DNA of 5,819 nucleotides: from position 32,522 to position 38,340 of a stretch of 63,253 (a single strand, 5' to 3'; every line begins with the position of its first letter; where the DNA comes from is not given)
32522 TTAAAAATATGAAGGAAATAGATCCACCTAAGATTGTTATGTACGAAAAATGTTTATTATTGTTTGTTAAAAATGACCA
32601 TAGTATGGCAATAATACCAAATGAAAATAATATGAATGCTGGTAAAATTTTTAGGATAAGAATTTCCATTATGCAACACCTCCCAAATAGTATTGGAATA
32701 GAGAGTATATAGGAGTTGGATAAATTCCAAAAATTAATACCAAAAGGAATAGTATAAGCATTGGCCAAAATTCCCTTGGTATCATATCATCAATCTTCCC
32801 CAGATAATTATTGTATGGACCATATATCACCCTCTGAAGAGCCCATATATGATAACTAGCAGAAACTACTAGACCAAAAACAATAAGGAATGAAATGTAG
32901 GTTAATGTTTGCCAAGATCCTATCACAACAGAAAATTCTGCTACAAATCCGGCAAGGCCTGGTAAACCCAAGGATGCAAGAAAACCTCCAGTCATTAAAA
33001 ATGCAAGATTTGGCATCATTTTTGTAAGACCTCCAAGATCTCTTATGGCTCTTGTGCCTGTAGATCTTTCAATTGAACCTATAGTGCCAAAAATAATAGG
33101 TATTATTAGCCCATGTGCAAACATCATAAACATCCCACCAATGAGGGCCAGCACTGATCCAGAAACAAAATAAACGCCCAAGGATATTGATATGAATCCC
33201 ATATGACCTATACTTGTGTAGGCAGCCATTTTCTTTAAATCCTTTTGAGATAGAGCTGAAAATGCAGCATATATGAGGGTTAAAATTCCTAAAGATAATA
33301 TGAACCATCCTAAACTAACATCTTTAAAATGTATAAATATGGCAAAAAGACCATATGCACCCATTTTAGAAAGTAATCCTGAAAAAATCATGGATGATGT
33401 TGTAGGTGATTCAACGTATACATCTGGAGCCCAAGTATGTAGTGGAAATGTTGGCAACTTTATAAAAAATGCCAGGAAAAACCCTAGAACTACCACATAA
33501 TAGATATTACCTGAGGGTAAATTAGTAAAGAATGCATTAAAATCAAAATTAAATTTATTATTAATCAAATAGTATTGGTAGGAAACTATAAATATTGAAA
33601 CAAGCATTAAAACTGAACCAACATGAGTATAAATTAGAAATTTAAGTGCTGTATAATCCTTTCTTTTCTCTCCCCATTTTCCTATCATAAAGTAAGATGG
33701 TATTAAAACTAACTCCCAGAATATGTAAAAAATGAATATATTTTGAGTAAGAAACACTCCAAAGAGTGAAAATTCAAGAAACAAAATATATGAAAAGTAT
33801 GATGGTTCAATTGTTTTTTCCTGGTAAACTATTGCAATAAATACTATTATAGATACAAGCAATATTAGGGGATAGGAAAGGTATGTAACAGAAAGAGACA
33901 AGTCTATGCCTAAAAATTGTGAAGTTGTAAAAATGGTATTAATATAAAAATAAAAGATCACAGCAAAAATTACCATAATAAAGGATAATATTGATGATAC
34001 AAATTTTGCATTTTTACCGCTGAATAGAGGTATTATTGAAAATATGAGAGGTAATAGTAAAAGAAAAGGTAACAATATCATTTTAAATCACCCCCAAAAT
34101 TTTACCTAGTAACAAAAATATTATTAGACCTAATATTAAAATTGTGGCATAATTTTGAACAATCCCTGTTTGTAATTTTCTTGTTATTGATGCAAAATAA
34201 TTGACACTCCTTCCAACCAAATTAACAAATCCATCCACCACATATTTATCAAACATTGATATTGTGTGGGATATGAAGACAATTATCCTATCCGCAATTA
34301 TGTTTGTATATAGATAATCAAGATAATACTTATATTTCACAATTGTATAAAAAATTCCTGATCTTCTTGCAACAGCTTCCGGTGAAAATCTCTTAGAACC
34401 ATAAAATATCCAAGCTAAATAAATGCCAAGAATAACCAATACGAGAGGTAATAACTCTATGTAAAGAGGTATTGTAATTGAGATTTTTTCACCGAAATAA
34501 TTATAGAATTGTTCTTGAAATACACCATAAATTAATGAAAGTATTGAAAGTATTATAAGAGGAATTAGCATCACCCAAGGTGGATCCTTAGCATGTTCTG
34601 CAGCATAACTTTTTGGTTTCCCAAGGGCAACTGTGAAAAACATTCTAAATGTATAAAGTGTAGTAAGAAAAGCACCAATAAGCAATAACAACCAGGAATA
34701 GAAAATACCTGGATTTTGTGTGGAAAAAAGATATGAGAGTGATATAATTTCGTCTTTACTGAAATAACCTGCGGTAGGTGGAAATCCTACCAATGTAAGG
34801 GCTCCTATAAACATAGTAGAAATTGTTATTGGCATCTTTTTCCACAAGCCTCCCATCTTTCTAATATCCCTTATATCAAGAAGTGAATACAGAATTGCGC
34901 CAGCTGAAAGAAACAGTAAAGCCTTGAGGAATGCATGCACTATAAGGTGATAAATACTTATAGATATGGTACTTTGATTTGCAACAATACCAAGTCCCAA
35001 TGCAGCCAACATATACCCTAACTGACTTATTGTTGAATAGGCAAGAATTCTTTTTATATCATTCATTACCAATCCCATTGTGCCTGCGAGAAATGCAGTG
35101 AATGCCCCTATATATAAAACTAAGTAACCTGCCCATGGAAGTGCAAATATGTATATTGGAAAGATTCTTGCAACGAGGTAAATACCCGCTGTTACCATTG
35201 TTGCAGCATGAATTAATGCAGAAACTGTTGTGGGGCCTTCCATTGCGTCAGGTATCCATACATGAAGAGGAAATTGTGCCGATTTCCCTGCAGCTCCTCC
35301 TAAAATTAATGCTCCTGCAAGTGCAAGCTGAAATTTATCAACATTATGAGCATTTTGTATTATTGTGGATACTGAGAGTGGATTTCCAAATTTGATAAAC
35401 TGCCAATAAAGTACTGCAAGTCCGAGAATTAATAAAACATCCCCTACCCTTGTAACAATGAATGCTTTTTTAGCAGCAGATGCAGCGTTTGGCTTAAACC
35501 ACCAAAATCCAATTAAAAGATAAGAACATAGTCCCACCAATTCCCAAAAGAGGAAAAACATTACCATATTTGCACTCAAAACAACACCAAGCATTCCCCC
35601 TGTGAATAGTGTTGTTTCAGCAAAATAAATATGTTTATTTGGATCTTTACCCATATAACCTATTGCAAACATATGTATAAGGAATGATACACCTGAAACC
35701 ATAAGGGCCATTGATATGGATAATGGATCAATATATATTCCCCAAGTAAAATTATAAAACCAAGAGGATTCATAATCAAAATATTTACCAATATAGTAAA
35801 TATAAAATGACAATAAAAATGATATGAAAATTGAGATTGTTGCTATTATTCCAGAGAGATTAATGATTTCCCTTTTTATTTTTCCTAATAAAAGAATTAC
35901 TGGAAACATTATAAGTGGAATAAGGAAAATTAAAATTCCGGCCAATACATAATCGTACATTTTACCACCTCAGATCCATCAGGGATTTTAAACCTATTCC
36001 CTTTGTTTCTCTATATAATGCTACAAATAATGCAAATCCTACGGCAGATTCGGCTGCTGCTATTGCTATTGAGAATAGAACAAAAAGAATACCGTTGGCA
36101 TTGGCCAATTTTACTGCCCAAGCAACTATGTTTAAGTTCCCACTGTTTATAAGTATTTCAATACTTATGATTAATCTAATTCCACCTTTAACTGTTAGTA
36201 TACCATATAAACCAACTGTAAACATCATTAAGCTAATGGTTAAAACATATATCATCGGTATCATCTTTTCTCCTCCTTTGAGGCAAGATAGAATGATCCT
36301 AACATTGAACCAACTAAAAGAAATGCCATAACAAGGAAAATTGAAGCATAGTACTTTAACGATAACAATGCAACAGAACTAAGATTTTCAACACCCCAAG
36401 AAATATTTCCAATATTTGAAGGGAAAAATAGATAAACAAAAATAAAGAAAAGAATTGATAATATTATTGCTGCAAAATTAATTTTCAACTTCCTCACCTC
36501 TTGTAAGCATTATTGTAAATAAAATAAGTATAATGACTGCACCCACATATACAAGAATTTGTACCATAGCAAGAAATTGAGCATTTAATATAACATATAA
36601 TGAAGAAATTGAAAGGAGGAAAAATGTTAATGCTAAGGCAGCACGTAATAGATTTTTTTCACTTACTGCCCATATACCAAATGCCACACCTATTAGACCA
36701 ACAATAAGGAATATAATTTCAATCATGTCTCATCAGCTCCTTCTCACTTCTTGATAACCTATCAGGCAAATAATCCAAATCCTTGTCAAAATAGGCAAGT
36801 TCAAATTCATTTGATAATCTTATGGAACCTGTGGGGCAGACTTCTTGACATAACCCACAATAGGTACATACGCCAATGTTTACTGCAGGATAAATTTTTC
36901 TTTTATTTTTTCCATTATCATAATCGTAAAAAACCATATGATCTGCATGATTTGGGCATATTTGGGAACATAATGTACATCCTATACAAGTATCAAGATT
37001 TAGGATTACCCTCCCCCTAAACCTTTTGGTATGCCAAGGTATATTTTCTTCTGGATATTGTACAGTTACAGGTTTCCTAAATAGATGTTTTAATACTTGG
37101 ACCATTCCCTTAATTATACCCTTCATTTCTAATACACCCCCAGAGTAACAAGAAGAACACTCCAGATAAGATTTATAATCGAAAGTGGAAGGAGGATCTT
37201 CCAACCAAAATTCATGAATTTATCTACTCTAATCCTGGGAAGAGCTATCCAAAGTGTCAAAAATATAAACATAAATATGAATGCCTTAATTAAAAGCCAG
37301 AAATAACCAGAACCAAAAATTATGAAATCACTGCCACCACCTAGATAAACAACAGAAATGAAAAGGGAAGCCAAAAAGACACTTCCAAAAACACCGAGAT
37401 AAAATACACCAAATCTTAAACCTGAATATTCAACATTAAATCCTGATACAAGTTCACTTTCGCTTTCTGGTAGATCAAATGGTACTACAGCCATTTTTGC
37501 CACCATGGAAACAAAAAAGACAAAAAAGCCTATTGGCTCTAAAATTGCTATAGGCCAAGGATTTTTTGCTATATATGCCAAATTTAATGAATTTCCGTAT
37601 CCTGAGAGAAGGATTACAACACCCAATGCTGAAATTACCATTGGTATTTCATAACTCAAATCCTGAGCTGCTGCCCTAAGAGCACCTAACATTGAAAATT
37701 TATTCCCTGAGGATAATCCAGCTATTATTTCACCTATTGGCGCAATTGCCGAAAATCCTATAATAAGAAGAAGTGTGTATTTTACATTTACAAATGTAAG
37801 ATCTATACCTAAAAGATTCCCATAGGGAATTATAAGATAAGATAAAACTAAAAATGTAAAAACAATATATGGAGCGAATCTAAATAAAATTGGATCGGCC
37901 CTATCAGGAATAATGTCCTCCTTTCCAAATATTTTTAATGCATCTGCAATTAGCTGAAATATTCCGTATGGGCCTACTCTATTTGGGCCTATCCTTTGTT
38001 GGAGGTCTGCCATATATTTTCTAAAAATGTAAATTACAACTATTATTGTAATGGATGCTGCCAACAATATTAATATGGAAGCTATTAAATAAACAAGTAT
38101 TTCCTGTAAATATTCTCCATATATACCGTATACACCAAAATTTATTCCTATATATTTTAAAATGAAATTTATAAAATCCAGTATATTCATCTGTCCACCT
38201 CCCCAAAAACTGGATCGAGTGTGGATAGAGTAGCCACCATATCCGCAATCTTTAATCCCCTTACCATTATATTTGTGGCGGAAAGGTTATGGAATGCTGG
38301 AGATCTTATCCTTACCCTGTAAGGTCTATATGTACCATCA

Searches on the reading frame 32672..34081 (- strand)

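Call 76: search_protein_families(library=pfam, proteins=[window:32672-34081:-], max_evalue=0.00001)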
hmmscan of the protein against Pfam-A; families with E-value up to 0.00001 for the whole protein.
window:32672-34081:- (470 aa): 1 family
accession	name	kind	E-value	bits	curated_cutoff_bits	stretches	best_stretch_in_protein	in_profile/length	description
PF00361.26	Proton_antipo_M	-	4.8e-58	197.1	21.5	1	113-404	2-291/294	NADH:quinone oxidoreductase/Mrp antiporter, TM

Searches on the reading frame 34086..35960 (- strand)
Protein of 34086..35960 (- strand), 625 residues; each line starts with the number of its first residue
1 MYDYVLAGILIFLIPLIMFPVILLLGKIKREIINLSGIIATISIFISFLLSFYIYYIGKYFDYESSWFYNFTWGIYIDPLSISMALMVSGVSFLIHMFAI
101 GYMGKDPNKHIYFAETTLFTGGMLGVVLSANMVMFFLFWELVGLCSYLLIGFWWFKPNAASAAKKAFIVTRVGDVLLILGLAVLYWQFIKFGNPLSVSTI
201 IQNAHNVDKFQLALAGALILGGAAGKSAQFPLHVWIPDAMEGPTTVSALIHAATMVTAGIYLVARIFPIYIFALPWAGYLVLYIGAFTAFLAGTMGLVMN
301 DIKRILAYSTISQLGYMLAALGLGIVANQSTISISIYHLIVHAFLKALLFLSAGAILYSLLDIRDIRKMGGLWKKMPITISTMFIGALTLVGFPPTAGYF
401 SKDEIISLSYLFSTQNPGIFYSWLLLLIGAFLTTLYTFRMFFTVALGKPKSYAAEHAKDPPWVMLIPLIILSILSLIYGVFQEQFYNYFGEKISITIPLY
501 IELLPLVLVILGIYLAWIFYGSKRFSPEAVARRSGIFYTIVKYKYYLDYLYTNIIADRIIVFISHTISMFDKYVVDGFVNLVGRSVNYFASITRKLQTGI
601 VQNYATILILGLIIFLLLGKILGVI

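Call 76: search_protein_families(library=pfam, proteins=[window:34086-35960:-], max_evalue=0.00001)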
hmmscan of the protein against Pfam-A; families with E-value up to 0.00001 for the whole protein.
window:34086-35960:- (625 aa): 3 families
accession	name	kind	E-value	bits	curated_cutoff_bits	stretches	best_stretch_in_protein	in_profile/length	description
PF00361.26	Proton_antipo_M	-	1.7e-77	261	21.5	1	129-414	1-280/294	NADH:quinone oxidoreductase/Mrp antiporter, TM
PF00662.26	Proton_antipo_N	-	4.4e-15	55.8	24.5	1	69-113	7-51/51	NADH-Ubiquinone oxidoreductase (complex I), chain 5 N-terminus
PF06455.17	NADH5_C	-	3.1e-11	43.6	28.2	1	436-618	1-180/181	NADH dehydrogenase subunit 5 C-terminus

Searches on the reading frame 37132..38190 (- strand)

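Call 76: search_protein_families(library=pfam, proteins=[window:37132-38190:-], max_evalue=0.00001)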
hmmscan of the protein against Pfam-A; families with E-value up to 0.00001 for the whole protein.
window:37132-38190:- (353 aa): 1 family
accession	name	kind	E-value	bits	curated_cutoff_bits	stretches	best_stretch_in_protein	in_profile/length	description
PF00146.26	NADHdh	-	9.3e-94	314.6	27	1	39-344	4-297/298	NADH dehydrogenase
